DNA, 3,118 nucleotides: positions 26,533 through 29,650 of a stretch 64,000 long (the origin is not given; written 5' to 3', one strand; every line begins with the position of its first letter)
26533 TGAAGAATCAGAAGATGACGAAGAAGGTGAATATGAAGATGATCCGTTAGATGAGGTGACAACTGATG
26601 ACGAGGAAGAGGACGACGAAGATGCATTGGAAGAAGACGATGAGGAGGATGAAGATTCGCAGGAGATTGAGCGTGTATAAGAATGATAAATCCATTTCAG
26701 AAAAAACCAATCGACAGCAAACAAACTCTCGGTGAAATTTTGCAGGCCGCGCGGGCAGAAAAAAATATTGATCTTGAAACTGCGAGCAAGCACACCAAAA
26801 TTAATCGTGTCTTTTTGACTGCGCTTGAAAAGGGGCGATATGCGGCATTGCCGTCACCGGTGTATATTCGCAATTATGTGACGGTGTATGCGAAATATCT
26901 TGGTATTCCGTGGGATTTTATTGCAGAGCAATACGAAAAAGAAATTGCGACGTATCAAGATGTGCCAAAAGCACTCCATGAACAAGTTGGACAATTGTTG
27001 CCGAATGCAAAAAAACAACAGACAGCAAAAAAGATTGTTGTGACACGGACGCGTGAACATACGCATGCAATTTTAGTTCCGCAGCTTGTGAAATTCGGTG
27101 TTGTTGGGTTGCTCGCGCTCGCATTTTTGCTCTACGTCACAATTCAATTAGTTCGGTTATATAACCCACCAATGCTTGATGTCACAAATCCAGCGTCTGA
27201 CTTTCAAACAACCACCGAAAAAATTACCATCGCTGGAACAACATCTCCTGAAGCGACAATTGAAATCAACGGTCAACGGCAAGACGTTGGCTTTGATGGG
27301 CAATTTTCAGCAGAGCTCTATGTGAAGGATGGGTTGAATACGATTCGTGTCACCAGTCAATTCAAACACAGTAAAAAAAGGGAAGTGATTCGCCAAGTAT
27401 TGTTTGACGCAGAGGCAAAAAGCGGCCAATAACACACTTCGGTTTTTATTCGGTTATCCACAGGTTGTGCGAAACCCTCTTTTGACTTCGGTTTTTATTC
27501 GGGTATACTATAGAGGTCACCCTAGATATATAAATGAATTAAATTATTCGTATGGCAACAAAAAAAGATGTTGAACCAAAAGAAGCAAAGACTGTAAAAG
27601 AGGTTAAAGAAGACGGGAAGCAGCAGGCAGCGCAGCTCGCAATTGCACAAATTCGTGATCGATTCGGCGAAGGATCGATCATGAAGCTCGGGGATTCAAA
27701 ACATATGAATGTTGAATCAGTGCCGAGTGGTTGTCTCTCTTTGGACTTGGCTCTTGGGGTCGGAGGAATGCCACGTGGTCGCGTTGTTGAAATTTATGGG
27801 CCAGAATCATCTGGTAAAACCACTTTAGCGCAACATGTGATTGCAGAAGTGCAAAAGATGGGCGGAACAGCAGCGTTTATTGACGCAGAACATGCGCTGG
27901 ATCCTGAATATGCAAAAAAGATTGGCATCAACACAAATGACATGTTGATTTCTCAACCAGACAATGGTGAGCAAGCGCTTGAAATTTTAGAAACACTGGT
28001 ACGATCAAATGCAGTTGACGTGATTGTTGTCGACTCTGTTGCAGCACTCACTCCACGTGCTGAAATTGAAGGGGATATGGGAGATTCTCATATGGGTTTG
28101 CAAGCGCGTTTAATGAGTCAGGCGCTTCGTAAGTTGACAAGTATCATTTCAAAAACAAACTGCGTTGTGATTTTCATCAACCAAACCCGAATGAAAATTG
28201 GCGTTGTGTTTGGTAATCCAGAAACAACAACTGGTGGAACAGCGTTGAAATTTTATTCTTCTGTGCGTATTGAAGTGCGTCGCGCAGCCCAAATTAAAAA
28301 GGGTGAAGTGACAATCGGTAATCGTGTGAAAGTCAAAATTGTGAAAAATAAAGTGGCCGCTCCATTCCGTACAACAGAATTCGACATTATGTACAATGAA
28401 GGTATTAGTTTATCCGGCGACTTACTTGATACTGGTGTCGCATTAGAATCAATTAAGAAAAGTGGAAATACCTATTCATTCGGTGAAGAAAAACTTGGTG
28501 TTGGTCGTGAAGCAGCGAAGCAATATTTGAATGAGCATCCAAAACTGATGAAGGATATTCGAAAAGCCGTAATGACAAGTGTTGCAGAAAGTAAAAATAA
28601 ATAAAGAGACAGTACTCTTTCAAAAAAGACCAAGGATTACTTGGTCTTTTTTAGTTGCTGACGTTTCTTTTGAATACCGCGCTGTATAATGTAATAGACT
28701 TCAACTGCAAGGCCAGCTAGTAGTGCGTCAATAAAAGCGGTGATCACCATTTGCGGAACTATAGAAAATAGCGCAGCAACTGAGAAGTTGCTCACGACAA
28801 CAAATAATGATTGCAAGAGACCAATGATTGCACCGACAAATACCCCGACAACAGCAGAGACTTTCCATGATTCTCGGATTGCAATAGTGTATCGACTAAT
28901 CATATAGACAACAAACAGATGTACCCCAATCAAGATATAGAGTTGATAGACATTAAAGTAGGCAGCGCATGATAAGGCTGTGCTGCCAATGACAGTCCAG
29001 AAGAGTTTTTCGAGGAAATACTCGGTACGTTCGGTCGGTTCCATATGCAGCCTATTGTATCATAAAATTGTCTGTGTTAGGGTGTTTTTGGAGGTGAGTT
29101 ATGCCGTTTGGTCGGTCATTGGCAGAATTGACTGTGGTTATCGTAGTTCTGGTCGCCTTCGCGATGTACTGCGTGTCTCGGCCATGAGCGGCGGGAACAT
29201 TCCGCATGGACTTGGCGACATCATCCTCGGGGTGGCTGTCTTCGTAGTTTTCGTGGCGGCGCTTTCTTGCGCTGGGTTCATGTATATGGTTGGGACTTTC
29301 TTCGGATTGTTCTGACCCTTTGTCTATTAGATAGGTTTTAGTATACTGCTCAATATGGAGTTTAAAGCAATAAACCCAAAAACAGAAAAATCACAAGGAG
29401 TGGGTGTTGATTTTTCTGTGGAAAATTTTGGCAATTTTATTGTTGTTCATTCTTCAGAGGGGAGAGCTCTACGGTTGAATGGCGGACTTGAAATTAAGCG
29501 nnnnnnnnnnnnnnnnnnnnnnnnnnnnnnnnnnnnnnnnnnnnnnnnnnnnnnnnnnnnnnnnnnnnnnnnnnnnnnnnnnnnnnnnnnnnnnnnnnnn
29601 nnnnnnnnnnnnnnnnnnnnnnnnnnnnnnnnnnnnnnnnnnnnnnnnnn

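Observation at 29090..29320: GC-rich mini-operon of two translationally coupled tiny TM peptides (28 aa and 43 aa)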

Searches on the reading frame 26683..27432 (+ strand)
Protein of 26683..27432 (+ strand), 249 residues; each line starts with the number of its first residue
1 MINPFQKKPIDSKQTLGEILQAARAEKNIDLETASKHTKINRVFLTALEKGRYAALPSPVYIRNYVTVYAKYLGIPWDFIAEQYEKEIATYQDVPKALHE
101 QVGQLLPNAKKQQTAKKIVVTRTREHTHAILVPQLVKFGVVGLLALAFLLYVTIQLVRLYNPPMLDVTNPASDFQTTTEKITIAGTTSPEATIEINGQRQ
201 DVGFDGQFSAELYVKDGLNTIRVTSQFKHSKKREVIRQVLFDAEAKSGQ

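Call 9: search_protein_families(library=pfam, proteins=[window:26683-27432:+], max_evalue=1)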
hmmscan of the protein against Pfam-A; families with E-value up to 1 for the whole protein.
window:26683-27432:+ (249 aa): 4 families
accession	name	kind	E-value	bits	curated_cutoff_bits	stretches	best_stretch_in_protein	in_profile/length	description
PF13413.12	HTH_25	-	5e-18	65.1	24.6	1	19-76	1-58/62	Helix-turn-helix domain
PF09136.16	Glucodextran_B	-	1.5e-12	47.7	27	1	163-241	1-81/83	Glucodextranase, domain B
PF12844.13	HTH_19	-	0.00026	21.2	30.2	1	17-76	1-54/64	Helix-turn-helix domain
PF13560.12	HTH_31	-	0.061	14.1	27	1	16-69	2-54/64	Helix-turn-helix domain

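Call 32: find_homologous_proteins(query=window:26683-27432:+, max_evalue=1e-20)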
Query window:26683-27432:+ (249 aa): 5 proteins with E <= 1e-20 among 910 candidates.
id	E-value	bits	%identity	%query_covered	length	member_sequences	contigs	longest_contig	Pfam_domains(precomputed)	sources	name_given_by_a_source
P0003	3.5e-158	542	100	100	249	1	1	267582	PF13413.13,PF09136.17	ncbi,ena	-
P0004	5.7e-100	351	68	98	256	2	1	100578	PF13413.13,PF09136.17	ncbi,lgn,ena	-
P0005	9.6e-98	344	67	98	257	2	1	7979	PF13413.13,PF09136.17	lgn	-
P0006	2.0e-96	340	66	98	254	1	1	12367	PF12844.14,PF13413.13,PF09136.17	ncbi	-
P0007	1.4e-72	262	50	97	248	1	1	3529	PF12844.14,PF13413.13,PF09136.17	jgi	jgi:cytoskeletal protein RodZ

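Call 34: find_encoding_contigs(protein=P0004, flank=8000, max_places=2)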
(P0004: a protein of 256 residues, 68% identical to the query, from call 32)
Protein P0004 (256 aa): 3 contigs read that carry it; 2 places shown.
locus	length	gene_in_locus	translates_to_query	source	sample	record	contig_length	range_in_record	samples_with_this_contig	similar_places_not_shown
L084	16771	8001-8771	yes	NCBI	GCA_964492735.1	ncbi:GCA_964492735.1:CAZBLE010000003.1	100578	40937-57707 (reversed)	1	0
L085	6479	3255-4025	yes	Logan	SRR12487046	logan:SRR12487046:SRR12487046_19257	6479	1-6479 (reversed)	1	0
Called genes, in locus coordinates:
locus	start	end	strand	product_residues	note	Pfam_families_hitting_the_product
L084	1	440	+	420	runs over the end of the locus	-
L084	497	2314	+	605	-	PF00117:GATase, PF07722:Peptidase_C26 (faint), PF02540:NAD_synthase (faint), PF00958:GMP_synt_C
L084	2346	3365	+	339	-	-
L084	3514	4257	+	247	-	-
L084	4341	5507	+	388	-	-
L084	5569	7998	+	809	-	PF13491:FtsK_4TM, PF17854:FtsK_alpha, PF01580:FtsK_SpoIIIE, PF09397:FtsK_gamma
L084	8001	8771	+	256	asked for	PF13413:HTH_25, PF09136:Glucodextran_B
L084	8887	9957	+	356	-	PF00154:RecA_N, PF06745:ATPase (weak), PF08423:Rad51, PF13481:AAA_25 (faint), PF27531:MT3502_N (weak), PF01637:ATPase_2 (weak), PF02283:CobU (faint), PF21096:RecA_C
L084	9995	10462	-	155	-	-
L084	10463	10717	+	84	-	-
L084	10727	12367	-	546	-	PF00118:Cpn60_TCP1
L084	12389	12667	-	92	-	PF00166:Cpn10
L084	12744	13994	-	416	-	PF04932:Wzy_C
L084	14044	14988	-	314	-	-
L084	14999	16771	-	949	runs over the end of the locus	PF00005:ABC_tran (faint), PF02463:SMC_N (faint), PF03193:RsgA_GTPase (faint), PF13175:AAA_15 (faint), PF13191:AAA_16 (faint), PF13481:AAA_25 (faint), PF17760:UvrA_inter, PF17755:UvrA_DNA-bind, +2 more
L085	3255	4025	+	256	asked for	PF13413:HTH_25, PF09136:Glucodextran_B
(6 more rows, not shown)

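Call 35: find_encoding_contigs(protein=P0005, flank=8000, max_places=2)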
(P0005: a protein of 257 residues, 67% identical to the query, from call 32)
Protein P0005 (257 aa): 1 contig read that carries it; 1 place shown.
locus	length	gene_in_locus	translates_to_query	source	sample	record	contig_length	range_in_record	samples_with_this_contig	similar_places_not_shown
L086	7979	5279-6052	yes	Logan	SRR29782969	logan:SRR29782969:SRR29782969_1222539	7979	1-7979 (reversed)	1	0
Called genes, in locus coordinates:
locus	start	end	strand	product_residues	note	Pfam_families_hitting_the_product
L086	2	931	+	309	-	?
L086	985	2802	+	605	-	PF00117:GATase, PF07722:Peptidase_C26 (faint), PF02540:NAD_synthase (faint), PF00958:GMP_synt_C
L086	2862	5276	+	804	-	PF13491:FtsK_4TM, PF17854:FtsK_alpha, PF01580:FtsK_SpoIIIE, PF09397:FtsK_gamma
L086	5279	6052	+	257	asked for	PF13413:HTH_25, PF09136:Glucodextran_B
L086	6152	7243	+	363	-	PF00154:RecA_N, PF06745:ATPase (weak), PF08423:Rad51, PF13481:AAA_25 (faint), PF01637:ATPase_2 (weak), PF02283:CobU (faint), PF21096:RecA_C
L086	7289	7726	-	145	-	-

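Call 36: find_encoding_contigs(protein=P0006, flank=8000, max_places=2)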
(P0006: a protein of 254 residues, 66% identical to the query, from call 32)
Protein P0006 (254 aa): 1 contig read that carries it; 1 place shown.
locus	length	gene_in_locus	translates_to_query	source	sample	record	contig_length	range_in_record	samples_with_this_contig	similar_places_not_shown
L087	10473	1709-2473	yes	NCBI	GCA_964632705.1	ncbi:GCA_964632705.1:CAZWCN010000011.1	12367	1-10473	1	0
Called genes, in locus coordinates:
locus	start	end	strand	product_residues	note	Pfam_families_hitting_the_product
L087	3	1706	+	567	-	?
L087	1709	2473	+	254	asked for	PF12844:HTH_19 (weak), PF13413:HTH_25, PF09136:Glucodextran_B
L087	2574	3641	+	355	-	PF00154:RecA_N, PF06745:ATPase (weak), PF08423:Rad51, PF13481:AAA_25 (faint), PF27531:MT3502_N (weak), PF01637:ATPase_2 (weak), PF02283:CobU (faint), PF21096:RecA_C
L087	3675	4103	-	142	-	-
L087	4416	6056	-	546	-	PF00118:Cpn60_TCP1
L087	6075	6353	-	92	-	PF00166:Cpn10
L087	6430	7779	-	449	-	PF04932:Wzy_C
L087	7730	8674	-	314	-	-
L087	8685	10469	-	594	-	PF17755:UvrA_DNA-bind, PF02463:SMC_N (faint), PF13304:AAA_21 (faint), PF00005:ABC_tran (weak)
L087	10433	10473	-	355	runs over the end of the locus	-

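Call 56: list_cluster_members(proteins=[P0003, P0004, P0005, P0006, P0007, P0001])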
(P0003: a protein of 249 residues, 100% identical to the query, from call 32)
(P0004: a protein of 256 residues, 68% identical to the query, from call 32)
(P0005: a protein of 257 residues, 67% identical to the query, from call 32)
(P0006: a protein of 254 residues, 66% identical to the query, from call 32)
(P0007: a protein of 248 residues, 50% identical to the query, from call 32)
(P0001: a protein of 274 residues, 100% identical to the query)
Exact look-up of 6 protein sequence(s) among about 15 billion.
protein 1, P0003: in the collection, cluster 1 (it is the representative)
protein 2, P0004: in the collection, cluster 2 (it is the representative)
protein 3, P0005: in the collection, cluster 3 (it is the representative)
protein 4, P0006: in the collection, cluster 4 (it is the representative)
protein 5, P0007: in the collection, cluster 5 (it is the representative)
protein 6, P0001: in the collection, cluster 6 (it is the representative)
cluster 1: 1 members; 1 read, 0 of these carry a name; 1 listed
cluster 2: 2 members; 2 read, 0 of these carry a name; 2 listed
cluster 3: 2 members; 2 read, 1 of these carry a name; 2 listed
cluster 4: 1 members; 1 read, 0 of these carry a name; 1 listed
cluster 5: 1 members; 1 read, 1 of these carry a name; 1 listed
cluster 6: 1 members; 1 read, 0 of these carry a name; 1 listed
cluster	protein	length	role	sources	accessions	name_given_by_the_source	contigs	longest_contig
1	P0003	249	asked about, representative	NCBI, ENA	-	-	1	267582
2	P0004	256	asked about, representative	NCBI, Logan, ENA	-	-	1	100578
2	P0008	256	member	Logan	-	-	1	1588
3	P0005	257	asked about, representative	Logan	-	-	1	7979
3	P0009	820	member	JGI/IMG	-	S-DNA-T family DNA segregation ATPase FtsK/SpoIIIE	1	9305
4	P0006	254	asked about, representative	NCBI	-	-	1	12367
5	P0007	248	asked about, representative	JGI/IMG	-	cytoskeletal protein RodZ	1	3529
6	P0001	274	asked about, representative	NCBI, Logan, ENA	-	-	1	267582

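Call 57: find_encoding_contigs(protein=P0009, flank=8000, max_places=2)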
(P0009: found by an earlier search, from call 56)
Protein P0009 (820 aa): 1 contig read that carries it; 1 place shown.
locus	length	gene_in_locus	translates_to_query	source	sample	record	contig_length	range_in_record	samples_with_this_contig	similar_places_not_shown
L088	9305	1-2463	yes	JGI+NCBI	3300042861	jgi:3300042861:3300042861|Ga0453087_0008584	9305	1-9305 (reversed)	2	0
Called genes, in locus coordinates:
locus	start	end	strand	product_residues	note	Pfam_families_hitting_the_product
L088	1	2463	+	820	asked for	PF17854:FtsK_alpha, PF01580:FtsK_SpoIIIE, PF09397:FtsK_gamma, PF13413:HTH_25, PF09136:Glucodextran_B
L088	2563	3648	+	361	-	PF00154:RecA_N, PF06745:ATPase (weak), PF08423:Rad51, PF13481:AAA_25 (faint), PF01637:ATPase_2 (weak), PF02283:CobU (faint), PF21096:RecA_C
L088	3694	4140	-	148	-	-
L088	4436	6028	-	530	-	PF00118:Cpn60_TCP1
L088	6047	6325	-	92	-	PF00166:Cpn10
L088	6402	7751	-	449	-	PF04932:Wzy_C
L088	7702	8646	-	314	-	-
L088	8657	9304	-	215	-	?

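Call 58: find_encoding_contigs(protein=P0007, flank=8000, max_places=2)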
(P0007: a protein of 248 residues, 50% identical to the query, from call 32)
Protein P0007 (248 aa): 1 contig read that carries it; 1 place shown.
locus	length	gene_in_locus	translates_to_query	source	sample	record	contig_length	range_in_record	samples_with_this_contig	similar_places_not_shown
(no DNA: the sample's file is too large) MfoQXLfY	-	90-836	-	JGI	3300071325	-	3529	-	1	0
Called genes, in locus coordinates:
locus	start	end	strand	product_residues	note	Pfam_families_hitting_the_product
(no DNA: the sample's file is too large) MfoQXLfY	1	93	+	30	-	?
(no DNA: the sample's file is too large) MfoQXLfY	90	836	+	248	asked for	PF12844:HTH_19 (weak), PF13413:HTH_25, PF09136:Glucodextran_B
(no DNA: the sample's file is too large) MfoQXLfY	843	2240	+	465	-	-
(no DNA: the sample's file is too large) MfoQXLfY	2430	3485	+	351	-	PF00154:RecA_N, PF08423:Rad51, PF06745:ATPase (weak), PF01637:ATPase_2 (weak), PF27531:MT3502_N (weak), PF21096:RecA_C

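Call 88: find_encoding_contigs(protein=P0015, flank=3000, max_places=3)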
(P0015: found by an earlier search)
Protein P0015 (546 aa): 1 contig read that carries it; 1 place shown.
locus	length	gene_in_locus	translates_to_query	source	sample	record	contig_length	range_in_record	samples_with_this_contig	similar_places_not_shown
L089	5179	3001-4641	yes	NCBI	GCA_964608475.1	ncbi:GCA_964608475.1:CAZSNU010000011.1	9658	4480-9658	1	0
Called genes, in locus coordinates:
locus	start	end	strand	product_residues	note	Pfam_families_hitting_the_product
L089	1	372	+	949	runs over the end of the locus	PF02463:SMC_N (faint), PF03193:RsgA_GTPase (faint), PF13191:AAA_16 (faint), PF13481:AAA_25 (faint), PF13555:AAA_29 (faint), PF17760:UvrA_inter, PF17755:UvrA_DNA-bind, PF00005:ABC_tran (weak), +1 more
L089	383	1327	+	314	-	-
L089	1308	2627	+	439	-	PF04932:Wzy_C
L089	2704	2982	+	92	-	PF00166:Cpn10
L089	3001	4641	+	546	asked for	PF00118:Cpn60_TCP1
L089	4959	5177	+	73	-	?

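Call 89: find_encoding_contigs(protein=P0014, flank=3000, max_places=3)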
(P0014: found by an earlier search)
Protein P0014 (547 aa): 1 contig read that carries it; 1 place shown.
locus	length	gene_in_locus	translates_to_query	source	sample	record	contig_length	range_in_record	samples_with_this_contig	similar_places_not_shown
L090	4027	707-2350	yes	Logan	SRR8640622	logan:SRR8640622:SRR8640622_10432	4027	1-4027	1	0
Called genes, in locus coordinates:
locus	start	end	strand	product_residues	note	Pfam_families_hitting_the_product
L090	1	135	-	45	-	?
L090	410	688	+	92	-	PF00166:Cpn10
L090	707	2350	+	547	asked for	PF00118:Cpn60_TCP1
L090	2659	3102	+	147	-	-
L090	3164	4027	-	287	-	?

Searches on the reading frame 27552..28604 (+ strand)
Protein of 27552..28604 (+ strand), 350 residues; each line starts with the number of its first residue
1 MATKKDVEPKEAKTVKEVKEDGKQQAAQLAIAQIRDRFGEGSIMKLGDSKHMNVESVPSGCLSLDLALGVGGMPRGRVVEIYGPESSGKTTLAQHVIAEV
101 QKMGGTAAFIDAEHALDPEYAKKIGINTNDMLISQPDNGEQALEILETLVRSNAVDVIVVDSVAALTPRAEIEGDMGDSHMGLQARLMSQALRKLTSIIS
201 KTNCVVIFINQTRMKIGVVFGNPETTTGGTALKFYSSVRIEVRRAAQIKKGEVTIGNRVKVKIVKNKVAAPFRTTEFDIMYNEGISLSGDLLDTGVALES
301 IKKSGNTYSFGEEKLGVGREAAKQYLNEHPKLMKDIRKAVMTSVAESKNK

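Call 15: find_related_loci(query=window:27552-28604:+, collection=genome_contigs, flank=5000)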
Query window:27552-28604:+ (350 aa) in genome_contigs; peptide patterns used: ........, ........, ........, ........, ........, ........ (x = any residue, [..] = any of these).
600 stretches matched a pattern (row limit reached: there are more); 599 encode a relative of the query (tblastn E <= 1e-3); the best 80 are kept; 80 distinct loci.
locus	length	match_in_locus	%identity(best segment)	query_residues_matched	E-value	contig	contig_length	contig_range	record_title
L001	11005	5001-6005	74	7-343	4e-173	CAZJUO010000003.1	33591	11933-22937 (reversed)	MAG TPA_asm: uncultured Gammaproteobacteria bacterium isolate SRP141376_co4_277 genome assembly, contig: NODE_2333_lengt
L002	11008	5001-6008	72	10-345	6e-169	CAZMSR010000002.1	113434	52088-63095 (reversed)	MAG TPA_asm: uncultured Gammaproteobacteria bacterium isolate SRP200020_co2_147 genome assembly, contig: NODE_138_length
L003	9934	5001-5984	74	21-348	8e-169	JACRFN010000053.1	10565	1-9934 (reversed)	MAG: Candidatus Kerfeldbacteria bacterium isolate NC_groundwater_1726_Pr3_B-0.1um_50_13 SR-2_scaffold_141_1494093, whole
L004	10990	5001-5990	73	16-345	3e-168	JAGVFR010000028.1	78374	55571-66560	MAG: bacterium isolate DeMMO2_27 c_000000040905, whole genome shotgun sequence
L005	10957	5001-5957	76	26-344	4e-168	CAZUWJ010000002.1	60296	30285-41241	MAG TPA_asm: uncultured Gammaproteobacteria bacterium isolate SRP191223_co1_387 genome assembly, contig: NODE_284_length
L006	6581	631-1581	78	21-337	1e-167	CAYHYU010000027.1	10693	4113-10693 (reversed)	MAG TPA_asm: uncultured Gammaproteobacteria bacterium isolate ERP119705_co15_619 genome assembly, contig: NODE_7330_leng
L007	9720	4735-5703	75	21-343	3e-167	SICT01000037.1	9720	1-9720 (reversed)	MAG: Candidatus Uhrbacteria bacterium isolate Baikal-deep-G212 BACOMB-C33677, whole genome shotgun sequence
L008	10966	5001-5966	74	23-344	3e-167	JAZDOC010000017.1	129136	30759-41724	MAG: Patescibacteria group bacterium isolate MEGAHIT-group-0.747 k141_7182126, whole genome shotgun sequence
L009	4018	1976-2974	73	10-344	5e-173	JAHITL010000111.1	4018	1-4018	MAG: Patescibacteria group bacterium isolate MM_PC_MetaG.mb.212 MM_PC_MetaG.mb.212_k141_1201124, whole genome shotgun se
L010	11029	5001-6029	71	9-350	3e-166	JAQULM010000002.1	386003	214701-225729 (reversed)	MAG: Patescibacteria group bacterium isolate STD1_130 NODE_35_length_386003_cov_7.042643_Sandtown_D1, whole genome shotg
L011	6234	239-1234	71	13-346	4e-166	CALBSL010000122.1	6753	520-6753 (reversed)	MAG TPA_asm: uncultured bacterium isolate SRR6231180_bin.17_CONCOCT_v1.1_MAG genome assembly, contig: ERZ650252.3010, wh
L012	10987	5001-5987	73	16-344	2e-165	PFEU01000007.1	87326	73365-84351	MAG: Candidatus Uhrbacteria bacterium CG10_big_fil_rev_8_21_14_0_10_48_16 CG10_8_21_14_0.10_scaffold_791_c, whole genome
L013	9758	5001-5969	74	16-338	7e-165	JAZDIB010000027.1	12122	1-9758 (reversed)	MAG: Patescibacteria group bacterium isolate MEGAHIT-group-0.380 k141_4632074, whole genome shotgun sequence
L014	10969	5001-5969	76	22-344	8e-165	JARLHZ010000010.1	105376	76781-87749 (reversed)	MAG: Candidatus Doudnabacteria bacterium isolate MAG_CO250 MetaCoAG_Bin_250_Oxic_k141_445987, whole genome shotgun seque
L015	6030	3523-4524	70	12-344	2e-164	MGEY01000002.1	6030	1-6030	MAG: Candidatus Uhrbacteria bacterium RIFOXYA2_FULL_40_9 rifoxya2_full_scaffold_11259, whole genome shotgun sequence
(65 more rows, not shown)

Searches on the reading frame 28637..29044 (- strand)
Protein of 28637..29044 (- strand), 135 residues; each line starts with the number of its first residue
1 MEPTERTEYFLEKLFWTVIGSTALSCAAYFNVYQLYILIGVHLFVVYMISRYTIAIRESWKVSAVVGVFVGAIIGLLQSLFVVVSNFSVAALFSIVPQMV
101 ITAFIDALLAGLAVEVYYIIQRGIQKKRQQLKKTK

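Call 9: search_protein_families(library=pfam, proteins=[window:28637-29044:-], max_evalue=1)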
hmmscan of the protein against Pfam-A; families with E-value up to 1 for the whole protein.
window:28637-29044:- (135 aa): 3 families
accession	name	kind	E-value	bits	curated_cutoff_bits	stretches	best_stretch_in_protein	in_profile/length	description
PF01864.22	CarS-like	-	0.038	14.4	22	1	64-128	53-116/175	CDP-archaeol synthase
PF19606.4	DUF6111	-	0.23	12.3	24.1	1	38-92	13-67/87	Family of unknown function (DUF6111)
PF12823.12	DUF3817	-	0.55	11.5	27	1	42-77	40-75/85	Domain of unknown function (DUF3817)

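Call 27: search_protein_families(library=ncbifam, proteins=[window:28637-29044:-], max_evalue=10)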
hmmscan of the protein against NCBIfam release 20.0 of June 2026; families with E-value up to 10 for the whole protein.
window:28637-29044:- (135 aa): 3 families
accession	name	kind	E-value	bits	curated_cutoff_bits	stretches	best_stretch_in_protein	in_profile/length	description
NF042915.1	MAB_1171c_fam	subfamily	0.16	11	100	1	23-91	131-202/362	MAB_1171c family putative transporter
NF049853.1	WD_0736_fam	equivalog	0.73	10.4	80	1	69-126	12-69/100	WD_0736 family protein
NF033560.1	merT_RC607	exception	7.8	7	130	1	19-84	29-94/97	mercuric transport protein MerT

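Call 28: search_protein_families(library=phrogs, proteins=[window:28637-29044:-], max_evalue=10)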
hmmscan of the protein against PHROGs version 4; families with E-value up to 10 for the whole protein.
window:28637-29044:- (135 aa): 3 families
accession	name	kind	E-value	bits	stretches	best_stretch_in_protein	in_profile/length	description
phrog_25066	-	unknown function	1.3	10.4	1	57-92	3-36/87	-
phrog_3772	-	unknown function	1.5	10.2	1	34-75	13-53/81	-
phrog_3045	-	moron, auxiliary metabolic gene and host takeover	6.2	8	1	74-134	14-75/91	membrane protein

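Call 82: predict_structure(protein=window:28637-29044:-)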
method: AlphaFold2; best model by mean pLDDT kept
length: 135 residues; sequences in the alignment: 1
mean_pLDDT: 67.1   pTM: 0.42
mean pLDDT of the five models: 67.1, 61.5, 59.2, 58.8, 54.0
residues with pLDDT >= 90: 3; 70-90: 36; 50-70: 93; < 50: 3
segments of 3 or more residues with pLDDT < 50: none
pLDDT, mean of each block of 10 residues (from residue 1): 68 69 64 64 61 51 60 64 62 64 72 77 86 87
secondary structure, 60 per line:
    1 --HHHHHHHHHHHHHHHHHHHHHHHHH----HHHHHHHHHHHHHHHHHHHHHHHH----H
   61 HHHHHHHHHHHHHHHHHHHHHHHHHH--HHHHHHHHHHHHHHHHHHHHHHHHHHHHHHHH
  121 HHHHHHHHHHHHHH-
elements in order: H3-27 H32-55 H60-86 H89-134

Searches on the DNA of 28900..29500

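Call 8: search_rna_families(source=window, start=28900, end=29500, threshold=evalue, max_evalue=10)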
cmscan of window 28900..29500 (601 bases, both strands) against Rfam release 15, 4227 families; matches with E-value up to 10: 4.
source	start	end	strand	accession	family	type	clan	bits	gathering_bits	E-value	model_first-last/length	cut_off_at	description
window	29223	29391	+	RF01979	HOTAIRM1_5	Gene; lncRNA;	-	17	60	5.4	1-145/145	no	HOX antisense intergenic RNA myeloid 1 conserved region 5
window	29322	29453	+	RF02766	Ysr49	Gene; sRNA;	-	16.4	95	1.3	1-124/124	no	Yersinia sRNA 49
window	29438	29498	+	RF02218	ZNRD1-AS1_1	Gene; lncRNA;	-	13.4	50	4.7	1-68/68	no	ZNRD1 antisense RNA 1 conserved region 1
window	28961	28988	+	RF02202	UCA1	Gene; lncRNA;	-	12.3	80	2.3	47-75/75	no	Urothelial cancer associated 1 conserved region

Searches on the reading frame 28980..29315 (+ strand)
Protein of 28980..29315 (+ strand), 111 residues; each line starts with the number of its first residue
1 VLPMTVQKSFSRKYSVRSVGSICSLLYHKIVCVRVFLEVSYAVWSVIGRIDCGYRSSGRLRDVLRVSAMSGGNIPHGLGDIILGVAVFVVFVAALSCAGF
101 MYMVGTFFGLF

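Call 9: search_protein_families(library=pfam, proteins=[window:28980-29315:+], max_evalue=1)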
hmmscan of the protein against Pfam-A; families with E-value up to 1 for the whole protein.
window:28980-29315:+ (111 aa): 0 families

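Call 12: find_encoding_contigs(protein=window:28980-29315:+, flank=3000)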
Protein window:28980-29315:+ (111 aa): no gene with exactly this product is on record in the collection.
